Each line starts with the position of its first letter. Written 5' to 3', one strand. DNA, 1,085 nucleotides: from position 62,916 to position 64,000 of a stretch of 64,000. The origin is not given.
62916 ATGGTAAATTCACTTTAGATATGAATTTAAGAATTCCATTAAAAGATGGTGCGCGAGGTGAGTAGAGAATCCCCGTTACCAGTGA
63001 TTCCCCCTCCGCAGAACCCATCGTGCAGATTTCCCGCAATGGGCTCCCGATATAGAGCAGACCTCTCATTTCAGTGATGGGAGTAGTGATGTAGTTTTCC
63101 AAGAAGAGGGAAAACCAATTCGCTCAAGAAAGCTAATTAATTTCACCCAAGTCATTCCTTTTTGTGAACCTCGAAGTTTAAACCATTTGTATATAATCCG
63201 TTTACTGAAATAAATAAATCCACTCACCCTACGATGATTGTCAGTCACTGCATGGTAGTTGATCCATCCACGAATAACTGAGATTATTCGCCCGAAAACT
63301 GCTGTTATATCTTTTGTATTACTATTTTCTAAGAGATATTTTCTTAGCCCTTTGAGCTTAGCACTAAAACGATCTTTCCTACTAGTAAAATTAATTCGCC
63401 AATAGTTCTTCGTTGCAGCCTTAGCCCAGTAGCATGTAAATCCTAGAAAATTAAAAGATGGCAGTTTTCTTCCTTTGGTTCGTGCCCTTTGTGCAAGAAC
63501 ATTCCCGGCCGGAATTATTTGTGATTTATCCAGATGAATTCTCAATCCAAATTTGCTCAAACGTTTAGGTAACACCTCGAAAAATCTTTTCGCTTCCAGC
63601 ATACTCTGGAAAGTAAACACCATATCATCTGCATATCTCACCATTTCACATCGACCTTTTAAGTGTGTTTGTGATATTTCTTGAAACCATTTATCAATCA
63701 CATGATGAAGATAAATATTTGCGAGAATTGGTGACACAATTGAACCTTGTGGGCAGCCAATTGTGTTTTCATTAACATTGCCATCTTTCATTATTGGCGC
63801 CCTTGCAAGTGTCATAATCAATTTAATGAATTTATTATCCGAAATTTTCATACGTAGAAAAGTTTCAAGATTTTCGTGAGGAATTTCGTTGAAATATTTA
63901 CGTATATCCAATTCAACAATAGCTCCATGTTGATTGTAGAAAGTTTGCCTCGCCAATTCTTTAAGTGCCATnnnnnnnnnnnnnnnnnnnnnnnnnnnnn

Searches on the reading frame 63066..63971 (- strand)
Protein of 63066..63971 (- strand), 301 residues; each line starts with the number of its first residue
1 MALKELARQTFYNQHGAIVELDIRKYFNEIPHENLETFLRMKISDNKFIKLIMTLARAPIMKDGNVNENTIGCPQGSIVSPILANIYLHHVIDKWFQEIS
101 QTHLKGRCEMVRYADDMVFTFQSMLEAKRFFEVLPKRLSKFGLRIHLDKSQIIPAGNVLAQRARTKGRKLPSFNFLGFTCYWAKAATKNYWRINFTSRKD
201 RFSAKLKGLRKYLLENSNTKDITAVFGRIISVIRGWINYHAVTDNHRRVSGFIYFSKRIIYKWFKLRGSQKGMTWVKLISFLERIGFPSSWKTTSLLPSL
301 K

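Call 56: search_protein_families(library=pfam, proteins=[window:63066-63971:-])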
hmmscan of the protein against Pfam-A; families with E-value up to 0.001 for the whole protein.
window:63066-63971:- (301 aa): 2 families
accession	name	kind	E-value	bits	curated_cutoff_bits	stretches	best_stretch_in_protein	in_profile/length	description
PF00078.32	RVT_1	-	3.9e-22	79.4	29.6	1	16-179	68-204/205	Reverse transcriptase (RNA-dependent DNA polymerase)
PF08388.16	GIIM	-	0.00018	21.9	23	1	209-276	8-75/80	Group II intron, maturase-specific domain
